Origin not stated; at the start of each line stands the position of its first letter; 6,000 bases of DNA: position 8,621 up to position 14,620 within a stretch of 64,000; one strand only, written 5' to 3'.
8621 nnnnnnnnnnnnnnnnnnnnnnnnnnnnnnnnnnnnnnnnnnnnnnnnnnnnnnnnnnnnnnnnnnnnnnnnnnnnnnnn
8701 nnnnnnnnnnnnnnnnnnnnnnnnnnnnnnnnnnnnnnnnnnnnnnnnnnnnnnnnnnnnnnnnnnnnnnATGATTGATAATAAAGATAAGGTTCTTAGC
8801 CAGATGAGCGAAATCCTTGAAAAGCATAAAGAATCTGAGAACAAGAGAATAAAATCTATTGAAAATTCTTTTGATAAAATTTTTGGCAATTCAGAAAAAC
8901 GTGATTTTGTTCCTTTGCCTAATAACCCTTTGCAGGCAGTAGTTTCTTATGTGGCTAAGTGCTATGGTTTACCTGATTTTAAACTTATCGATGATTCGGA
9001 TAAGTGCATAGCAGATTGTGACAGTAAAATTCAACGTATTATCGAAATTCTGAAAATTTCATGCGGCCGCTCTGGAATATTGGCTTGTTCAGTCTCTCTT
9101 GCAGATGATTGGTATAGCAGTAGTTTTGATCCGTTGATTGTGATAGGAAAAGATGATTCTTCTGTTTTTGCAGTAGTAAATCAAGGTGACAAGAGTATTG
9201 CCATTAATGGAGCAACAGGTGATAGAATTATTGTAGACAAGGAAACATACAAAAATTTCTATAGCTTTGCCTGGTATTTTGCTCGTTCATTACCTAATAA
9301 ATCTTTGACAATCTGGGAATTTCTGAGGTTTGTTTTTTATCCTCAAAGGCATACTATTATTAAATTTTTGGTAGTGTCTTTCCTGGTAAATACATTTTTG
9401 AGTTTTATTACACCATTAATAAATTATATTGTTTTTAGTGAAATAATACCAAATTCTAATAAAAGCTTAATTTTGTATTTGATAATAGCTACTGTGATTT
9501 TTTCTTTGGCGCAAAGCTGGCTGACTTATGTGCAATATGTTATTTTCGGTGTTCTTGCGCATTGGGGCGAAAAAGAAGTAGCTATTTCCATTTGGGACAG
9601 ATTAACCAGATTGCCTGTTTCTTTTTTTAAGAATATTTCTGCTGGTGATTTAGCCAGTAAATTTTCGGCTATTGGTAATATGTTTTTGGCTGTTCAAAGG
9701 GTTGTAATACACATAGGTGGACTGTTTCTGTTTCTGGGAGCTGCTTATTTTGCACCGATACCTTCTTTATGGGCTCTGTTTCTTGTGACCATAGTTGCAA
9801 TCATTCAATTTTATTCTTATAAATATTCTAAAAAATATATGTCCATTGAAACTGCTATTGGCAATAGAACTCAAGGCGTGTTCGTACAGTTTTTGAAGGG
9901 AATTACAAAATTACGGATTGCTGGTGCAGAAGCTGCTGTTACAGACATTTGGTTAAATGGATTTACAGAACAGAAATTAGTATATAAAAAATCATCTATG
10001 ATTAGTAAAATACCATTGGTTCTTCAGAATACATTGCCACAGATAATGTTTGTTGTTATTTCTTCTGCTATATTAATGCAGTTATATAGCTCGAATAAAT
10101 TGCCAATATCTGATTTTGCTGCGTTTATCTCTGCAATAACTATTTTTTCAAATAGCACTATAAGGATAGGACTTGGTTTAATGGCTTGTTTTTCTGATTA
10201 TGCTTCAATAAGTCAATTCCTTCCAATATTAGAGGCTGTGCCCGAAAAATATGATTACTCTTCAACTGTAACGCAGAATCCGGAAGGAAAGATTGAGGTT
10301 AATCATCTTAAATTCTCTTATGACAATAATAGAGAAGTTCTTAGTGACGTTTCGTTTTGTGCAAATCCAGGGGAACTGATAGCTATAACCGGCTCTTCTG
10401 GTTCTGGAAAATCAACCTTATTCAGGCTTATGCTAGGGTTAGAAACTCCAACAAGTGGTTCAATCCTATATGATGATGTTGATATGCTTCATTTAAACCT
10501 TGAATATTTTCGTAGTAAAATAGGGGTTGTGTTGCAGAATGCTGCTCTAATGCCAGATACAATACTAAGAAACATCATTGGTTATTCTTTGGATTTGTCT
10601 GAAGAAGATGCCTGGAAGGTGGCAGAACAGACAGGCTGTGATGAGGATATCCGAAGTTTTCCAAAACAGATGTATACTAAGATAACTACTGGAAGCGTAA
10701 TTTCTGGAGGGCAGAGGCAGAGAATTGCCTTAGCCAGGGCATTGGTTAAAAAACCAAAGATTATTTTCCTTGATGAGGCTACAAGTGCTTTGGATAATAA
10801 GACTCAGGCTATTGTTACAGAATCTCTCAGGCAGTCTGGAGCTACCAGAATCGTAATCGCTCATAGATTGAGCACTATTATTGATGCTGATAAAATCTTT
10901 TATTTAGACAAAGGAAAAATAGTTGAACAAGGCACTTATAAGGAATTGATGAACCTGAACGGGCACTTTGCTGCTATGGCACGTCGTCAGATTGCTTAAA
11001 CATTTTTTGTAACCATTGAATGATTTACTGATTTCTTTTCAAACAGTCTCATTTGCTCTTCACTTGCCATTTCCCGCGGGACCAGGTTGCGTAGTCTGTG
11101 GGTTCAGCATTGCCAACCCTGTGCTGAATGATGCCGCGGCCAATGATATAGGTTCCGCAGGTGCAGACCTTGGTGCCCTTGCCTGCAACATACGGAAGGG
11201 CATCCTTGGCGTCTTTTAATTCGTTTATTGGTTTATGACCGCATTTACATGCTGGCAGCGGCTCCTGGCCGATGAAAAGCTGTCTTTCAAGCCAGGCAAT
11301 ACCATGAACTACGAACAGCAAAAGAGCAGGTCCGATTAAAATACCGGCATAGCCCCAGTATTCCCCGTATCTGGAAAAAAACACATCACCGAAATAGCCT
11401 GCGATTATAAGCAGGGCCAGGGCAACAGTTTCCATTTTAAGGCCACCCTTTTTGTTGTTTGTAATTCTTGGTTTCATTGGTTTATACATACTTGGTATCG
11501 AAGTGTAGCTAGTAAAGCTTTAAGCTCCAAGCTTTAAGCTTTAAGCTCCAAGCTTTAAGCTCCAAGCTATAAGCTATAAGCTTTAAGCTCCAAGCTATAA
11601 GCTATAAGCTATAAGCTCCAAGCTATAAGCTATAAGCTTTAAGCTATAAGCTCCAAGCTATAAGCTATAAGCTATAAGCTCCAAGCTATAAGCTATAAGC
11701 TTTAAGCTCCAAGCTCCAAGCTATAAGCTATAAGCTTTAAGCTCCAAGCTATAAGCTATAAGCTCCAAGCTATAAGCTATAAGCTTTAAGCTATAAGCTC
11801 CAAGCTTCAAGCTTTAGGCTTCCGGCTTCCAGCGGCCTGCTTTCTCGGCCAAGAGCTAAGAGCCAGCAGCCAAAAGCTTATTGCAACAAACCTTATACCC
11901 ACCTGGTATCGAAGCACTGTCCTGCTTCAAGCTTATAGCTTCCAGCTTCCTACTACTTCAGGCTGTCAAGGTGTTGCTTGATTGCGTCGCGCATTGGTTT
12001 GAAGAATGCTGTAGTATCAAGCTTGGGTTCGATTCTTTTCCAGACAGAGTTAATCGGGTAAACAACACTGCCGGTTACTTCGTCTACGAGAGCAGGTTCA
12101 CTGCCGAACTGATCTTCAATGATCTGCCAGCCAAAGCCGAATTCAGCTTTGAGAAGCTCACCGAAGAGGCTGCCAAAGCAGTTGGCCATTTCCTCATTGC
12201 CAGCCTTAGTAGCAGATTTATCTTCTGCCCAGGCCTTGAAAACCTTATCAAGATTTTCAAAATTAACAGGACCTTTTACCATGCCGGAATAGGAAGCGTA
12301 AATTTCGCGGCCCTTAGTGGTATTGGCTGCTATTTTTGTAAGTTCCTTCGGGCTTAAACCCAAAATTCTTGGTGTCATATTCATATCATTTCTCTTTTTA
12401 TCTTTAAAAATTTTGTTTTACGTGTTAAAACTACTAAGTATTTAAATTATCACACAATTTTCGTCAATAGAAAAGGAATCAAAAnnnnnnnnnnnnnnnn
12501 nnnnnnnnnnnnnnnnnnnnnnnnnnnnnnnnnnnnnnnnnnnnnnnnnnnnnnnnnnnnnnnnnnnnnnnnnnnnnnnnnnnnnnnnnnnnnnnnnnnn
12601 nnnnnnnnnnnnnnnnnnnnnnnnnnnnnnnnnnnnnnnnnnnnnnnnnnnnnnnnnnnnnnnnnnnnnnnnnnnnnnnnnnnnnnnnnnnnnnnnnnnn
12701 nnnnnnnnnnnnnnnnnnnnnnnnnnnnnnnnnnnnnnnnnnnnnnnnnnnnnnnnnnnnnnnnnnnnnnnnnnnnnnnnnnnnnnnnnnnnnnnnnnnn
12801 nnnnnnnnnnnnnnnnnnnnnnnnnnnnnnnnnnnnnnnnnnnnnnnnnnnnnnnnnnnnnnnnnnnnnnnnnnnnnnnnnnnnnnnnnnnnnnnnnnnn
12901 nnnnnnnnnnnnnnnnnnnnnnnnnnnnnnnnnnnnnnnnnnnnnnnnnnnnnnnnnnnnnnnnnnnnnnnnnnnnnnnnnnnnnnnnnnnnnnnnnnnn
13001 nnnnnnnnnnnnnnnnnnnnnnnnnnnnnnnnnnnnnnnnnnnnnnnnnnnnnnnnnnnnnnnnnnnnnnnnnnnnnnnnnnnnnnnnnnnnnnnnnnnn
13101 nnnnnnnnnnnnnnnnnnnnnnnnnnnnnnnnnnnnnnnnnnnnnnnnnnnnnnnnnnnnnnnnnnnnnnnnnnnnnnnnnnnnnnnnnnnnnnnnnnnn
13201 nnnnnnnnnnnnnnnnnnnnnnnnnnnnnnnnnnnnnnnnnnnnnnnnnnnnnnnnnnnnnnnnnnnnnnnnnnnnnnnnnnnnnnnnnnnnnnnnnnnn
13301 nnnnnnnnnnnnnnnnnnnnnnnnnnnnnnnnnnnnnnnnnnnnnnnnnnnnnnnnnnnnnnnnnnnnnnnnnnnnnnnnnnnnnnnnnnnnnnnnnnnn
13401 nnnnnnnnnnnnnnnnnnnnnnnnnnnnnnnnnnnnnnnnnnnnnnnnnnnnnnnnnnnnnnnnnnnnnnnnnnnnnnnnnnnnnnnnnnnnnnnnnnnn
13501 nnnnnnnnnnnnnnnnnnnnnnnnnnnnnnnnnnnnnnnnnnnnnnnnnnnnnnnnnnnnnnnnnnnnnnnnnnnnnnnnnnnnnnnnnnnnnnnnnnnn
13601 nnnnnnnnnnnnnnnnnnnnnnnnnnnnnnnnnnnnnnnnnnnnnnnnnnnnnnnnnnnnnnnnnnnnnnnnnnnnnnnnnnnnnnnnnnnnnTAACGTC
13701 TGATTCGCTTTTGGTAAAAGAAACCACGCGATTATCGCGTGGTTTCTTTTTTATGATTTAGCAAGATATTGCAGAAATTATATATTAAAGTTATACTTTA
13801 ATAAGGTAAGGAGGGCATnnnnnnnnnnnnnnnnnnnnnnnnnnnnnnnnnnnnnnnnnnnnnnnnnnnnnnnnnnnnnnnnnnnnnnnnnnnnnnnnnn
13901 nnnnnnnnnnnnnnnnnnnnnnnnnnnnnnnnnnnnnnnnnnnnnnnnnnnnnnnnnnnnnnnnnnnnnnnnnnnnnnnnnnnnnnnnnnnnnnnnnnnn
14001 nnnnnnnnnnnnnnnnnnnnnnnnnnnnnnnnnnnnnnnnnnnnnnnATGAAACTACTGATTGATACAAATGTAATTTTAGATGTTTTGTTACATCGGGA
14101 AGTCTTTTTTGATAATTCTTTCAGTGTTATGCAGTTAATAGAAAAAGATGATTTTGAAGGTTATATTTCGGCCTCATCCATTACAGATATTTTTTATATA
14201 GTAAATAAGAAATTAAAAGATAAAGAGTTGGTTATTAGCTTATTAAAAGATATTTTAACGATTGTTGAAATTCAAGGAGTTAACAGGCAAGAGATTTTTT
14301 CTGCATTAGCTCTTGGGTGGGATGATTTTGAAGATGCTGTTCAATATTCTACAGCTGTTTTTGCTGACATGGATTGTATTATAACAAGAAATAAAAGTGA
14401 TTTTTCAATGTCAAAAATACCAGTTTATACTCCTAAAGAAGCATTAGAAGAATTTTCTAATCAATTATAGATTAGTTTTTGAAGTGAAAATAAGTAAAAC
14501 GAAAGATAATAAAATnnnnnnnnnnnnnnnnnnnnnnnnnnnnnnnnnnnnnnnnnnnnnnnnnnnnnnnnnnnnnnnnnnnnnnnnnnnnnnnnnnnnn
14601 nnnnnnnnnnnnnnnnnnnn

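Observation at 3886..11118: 45-bp direct repeats bracket a 7.1-kb four-gene exporter cassette (att-like duplication)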

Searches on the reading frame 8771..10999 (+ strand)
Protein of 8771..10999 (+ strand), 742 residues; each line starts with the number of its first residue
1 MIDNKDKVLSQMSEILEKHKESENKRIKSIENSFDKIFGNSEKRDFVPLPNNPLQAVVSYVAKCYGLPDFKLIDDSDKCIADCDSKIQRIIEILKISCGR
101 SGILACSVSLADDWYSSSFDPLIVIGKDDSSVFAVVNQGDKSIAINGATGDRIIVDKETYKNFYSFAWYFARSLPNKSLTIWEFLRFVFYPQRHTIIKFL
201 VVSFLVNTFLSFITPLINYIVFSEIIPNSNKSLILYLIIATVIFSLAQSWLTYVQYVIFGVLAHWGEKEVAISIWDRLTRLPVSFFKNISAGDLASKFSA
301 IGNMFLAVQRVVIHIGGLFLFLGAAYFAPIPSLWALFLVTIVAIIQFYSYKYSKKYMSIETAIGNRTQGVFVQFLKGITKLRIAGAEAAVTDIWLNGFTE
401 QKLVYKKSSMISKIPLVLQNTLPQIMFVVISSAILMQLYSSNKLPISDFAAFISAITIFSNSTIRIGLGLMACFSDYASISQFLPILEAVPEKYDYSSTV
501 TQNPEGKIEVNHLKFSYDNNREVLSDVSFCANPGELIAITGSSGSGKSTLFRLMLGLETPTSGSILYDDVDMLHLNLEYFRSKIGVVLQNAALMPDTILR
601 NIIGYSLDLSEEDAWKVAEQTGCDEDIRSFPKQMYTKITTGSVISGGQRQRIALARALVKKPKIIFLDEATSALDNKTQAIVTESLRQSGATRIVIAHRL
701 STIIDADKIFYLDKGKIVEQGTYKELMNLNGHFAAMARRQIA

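Call 7: search_protein_families(library=ncbifam, proteins=[window:8771-10999:+])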
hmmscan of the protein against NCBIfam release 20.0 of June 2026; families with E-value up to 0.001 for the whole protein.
window:8771-10999:+ (742 aa): 189 families (the best 25 are shown)
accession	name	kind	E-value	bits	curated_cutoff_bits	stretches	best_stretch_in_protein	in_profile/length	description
TIGR03797.1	NHLM_micro_ABC2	equivalog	6.1e-171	570.3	709.4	1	91-741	32-686/686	NHLP bacteriocin export ABC transporter permease/ATPase subunit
TIGR03796.1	NHLM_micro_ABC1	equivalog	1e-77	262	853.3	1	189-736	149-708/710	NHLP family bacteriocin export ABC transporter peptidase/permease/ATPase subunit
TIGR01846.1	type_I_sec_HlyB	subfamily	1.7e-77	261.3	725.55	1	121-740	64-692/694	type I secretion system permease/ATPase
TIGR02203.1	MsbA_lipidA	equivalog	9.7e-75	252.1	602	1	195-739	15-568/572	lipid A export permease/ATP-binding protein MsbA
NF045513.1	HepA_fam_ABC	equivalog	9.8e-71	238.9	725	1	232-734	91-603/610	heterocyst formation ABC transporter subunit HepA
TIGR00958.1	3a01208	subfamily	1.3e-70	238.5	874.6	1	194-736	164-710/711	antigen peptide transporter 2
NF010178.0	PRK13657.1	equivalog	1.7e-67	228.2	733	1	433-740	259-570/588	glucan ABC transporter ATP-binding protein/ permease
TIGR03375.1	type_I_sec_LssB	subfamily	3.1e-66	224.1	693.1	1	181-728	136-690/696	type I secretion system permease/ATPase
TIGR02204.1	MsbA_rel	hypoth_equivalog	2.7e-62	211.2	780.4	1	498-740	328-575/576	ABC transporter, permease/ATP-binding protein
TIGR01193.1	bacteriocin_ABC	subfamily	4.2e-59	200.7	523.85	1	181-736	144-705/708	peptide cleavage/export ABC transporter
NF008056.1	PRK10790.1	equivalog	1e-55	189.4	746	1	231-741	61-576/584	SmdB family multidrug efflux ABC transporter permease/ATP-binding protein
NF008381.0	PRK11176.1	equivalog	1e-54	186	867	1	210-741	45-580/582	lipid A ABC transporter ATP-binding protein/permease MsbA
TIGR02857.1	CydD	equivalog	1.2e-53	182.9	435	1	478-711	292-528/529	thiol reductant ABC exporter subunit CydD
TIGR01192.1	chvA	subfamily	2.3e-53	181.7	585.4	1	425-739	254-569/585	glucan export ABC transporter ATP-binding protein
NF052233.1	CphA_assoc_ABC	equivalog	2e-50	172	880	1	176-740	167-743/766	cyanophycin metabolism-associated ABC transporter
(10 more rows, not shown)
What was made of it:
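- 8771..10999 (+): ABC2: partner ABC exporter without a peptidase domain. Best hit TIGR03797 at 570 bits, below the 709 cut-off (call 7).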

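Call 8: search_protein_families(library=pfam, proteins=[window:8771-10999:+])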
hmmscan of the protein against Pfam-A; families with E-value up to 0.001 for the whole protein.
window:8771-10999:+ (742 aa): 3 families
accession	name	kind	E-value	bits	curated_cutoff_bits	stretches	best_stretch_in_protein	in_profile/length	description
PF00005.33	ABC_tran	-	5.3e-33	115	25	1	524-672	1-137/137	ABC transporter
PF00664.28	ABC_membrane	-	1.2e-11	45.2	28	1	200-462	4-273/274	ABC transporter transmembrane region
PF02463.25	SMC_N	-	1.1e-06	28.6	40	1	536-711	26-210/220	RecF/RecN/SMC N terminal domain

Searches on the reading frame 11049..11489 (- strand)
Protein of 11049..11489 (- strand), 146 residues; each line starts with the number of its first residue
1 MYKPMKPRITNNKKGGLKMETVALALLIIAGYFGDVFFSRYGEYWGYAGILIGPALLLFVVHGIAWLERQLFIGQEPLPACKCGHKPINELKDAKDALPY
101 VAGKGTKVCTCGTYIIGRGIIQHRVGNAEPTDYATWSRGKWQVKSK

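Call 7: search_protein_families(library=ncbifam, proteins=[window:11049-11489:-])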
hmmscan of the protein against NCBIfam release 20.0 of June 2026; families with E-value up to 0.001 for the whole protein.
window:11049-11489:- (146 aa): 0 families

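Call 8: search_protein_families(library=pfam, proteins=[window:11049-11489:-])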
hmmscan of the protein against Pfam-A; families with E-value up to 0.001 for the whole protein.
window:11049-11489:- (146 aa): 0 families

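Call 10: find_encoding_contigs(protein=window:11049-11489:-, flank=10000, max_places=10)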
Protein window:11049-11489:- (146 aa): no gene with exactly this product is on record in the collection.

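Call 11: find_homologous_proteins(query=window:11049-11489:-)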
Query window:11049-11489:- (146 aa): 19 proteins with E <= 0.001 among 63 candidates.
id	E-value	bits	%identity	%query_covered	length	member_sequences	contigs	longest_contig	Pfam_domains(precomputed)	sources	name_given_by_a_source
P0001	2.2e-87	309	94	97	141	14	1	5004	-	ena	-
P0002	1.3e-83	297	100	88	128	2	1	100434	-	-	-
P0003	2.8e-74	266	81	92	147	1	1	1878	-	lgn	-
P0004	5.5e-73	262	75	97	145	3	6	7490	-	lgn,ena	-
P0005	6.4e-68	246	72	97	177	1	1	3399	-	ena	-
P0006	3.6e-65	237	73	91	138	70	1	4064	-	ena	-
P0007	1.6e-63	231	74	87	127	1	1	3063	-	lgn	-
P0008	7.3e-63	229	68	95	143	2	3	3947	-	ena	-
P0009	8.6e-62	226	73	90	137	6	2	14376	-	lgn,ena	-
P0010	2.5e-61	224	66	94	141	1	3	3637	-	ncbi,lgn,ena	-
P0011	2.8e-60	221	64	95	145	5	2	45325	-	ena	-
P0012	3.4e-60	220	68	92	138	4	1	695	-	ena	-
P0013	2.1e-59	218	67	90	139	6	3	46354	-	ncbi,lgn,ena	-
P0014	7.2e-59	216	72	86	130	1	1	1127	-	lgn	-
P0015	6.1e-57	210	69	87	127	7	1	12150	-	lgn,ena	-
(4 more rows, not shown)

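Call 13: find_encoding_contigs(protein=P0001, flank=10000, max_places=6)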
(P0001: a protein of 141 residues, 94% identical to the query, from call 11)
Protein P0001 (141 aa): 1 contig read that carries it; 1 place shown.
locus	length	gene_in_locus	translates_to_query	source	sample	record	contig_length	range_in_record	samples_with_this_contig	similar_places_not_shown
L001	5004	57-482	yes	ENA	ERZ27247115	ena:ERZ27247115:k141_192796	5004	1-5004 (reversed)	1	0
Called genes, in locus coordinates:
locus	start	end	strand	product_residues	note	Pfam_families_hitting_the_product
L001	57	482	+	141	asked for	-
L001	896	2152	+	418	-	-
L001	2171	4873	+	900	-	-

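Call 14: find_encoding_contigs(protein=P0002, flank=10000, max_places=6)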
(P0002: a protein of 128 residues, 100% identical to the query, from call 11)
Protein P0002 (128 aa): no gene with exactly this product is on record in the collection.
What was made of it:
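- Tried and rejected: The exact-sequence look-up of the window's own 146-aa protein failed, because its contig is not in that collection (calls 10, 14).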

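Call 15: find_encoding_contigs(protein=P0004, flank=10000, max_places=6)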
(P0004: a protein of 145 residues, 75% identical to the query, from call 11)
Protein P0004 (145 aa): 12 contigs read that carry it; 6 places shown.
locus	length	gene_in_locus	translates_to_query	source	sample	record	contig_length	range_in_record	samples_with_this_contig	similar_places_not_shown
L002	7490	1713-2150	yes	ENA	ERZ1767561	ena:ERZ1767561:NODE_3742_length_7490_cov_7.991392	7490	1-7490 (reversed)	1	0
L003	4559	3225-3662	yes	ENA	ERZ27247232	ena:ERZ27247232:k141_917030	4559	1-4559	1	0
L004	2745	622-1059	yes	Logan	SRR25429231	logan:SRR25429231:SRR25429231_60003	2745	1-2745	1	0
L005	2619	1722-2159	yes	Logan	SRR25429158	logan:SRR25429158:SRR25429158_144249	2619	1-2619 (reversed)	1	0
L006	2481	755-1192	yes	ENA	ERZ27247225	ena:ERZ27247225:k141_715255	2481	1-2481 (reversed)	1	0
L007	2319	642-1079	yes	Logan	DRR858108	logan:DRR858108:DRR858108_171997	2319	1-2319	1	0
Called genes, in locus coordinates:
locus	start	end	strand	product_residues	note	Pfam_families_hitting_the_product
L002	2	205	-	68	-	?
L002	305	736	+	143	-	PF12713:DUF3806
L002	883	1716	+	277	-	PF13349:DUF4097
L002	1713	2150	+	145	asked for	-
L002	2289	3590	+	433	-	-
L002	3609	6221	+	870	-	-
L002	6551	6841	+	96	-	PF02604:PhdYeFM_antitox (weak)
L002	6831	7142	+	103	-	PF05016:ParE_toxin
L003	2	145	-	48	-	?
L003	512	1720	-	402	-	PF00871:Acetate_kinase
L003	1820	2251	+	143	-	PF12713:DUF3806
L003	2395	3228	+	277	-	PF13349:DUF4097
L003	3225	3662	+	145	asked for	-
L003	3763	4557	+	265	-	?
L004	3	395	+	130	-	?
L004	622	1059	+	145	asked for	-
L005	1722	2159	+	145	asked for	-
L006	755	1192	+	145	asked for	-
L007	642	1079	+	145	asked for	-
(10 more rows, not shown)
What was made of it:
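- Empty sites exist (calls 13, 15).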

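Call 20: find_related_loci(query=A1, collection=genome_contigs, flank=10000)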
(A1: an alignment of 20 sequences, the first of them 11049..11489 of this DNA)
Query A1 (146 aa) in genome_contigs; peptide patterns used: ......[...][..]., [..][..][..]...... (x = any residue, [..] = any of these).
21 stretches matched a pattern; 3 encode a relative of the query (tblastn E <= 1e-3); 3 distinct loci.
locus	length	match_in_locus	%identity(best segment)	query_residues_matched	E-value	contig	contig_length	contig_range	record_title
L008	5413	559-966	75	9-144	5e-71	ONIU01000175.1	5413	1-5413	uncultured bacterium isolate RUG334 genome assembly, contig: scaffold_21636, whole genome shotgun sequence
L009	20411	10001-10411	68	5-143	1e-62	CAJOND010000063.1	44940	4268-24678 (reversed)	Candidatus Riflebacteria bacterium isolate Reindeer_2_mag_167 genome assembly, contig: scaffold_2304, whole genome shotg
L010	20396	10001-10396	67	12-143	1e-55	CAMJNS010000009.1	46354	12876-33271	MAG: uncultured bacterium isolate SRR12081303_bin.101_metaWRAP_v1.3_MAG genome assembly, contig: ERZ12289767.1046, whole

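Call 44: find_related_loci(query=A1, collection=metagenome_contigs, flank=10000)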
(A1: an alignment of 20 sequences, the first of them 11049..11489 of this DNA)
Query A1 (146 aa) in metagenome_contigs; peptide patterns used: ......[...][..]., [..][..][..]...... (x = any residue, [..] = any of these).
29 stretches matched a pattern; 9 encode a relative of the query (tblastn E <= 1e-3); 9 distinct loci.
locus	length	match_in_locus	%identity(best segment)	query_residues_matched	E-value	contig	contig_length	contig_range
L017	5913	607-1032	73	3-144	3e-72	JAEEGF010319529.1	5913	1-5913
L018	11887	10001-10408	75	9-144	6e-71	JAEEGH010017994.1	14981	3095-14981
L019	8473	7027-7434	75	9-144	6e-71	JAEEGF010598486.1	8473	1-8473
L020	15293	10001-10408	75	9-144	6e-71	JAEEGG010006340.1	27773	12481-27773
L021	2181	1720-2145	71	3-144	2e-72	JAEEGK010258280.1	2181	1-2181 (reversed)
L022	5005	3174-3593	72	8-146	1e-70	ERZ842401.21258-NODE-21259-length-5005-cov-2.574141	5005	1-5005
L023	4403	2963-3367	67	12-146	3e-63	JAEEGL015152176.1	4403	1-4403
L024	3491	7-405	65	12-144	2e-57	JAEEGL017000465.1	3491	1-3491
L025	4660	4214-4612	64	12-144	4e-57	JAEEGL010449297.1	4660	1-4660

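Call 78: find_encoding_contigs(protein=P0003, flank=10000, max_places=4)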
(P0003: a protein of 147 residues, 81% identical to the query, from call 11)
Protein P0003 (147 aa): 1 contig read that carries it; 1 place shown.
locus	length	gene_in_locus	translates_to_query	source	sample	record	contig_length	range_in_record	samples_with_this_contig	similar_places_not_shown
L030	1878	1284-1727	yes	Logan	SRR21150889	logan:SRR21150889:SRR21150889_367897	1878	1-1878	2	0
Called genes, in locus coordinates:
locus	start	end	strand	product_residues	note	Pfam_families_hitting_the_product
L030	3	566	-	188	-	?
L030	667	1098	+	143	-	PF12713:DUF3806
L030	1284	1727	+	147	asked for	-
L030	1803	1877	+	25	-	?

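Call 79: find_encoding_contigs(protein=P0007, flank=10000, max_places=4)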
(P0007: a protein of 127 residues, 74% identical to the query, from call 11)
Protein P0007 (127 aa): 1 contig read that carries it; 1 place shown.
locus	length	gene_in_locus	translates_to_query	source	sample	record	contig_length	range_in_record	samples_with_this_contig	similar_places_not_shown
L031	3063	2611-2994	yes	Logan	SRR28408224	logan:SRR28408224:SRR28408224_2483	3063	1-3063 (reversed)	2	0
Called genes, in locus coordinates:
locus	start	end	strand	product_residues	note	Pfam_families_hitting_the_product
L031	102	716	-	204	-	PF13489:Methyltransf_23, PF08241:Methyltransf_11, PF08242:Methyltransf_12 (weak), PF13649:Methyltransf_25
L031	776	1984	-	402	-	PF00871:Acetate_kinase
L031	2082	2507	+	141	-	PF12713:DUF3806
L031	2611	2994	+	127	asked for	-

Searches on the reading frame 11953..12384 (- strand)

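Call 7: search_protein_families(library=ncbifam, proteins=[window:11953-12384:-])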
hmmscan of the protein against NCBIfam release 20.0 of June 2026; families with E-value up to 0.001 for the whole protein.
window:11953-12384:- (143 aa): 0 families

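Call 8: search_protein_families(library=pfam, proteins=[window:11953-12384:-])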
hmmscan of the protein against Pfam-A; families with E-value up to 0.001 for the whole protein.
window:11953-12384:- (143 aa): 1 family
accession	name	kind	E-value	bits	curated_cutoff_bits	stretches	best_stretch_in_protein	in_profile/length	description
PF12713.12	DUF3806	-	5.9e-11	42.4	21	1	61-121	18-77/86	Domain of unknown function (DUF3806)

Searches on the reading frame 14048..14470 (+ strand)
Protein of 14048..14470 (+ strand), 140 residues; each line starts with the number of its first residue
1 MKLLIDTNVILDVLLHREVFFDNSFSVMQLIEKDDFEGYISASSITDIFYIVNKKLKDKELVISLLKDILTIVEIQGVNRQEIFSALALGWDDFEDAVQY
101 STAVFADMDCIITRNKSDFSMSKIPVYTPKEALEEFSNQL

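Call 43: search_protein_families(library=pfam, proteins=[window:14048-14470:+], max_evalue=0.01)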
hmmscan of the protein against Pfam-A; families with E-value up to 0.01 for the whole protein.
window:14048-14470:+ (140 aa): 2 families
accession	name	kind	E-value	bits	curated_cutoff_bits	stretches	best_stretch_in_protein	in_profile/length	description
PF13470.12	PIN_3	-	1.6e-23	84.1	27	1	2-116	1-114/115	PIN domain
PF01850.27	PIN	-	4.6e-05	24.5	23.6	1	4-117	2-113/120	PIN domain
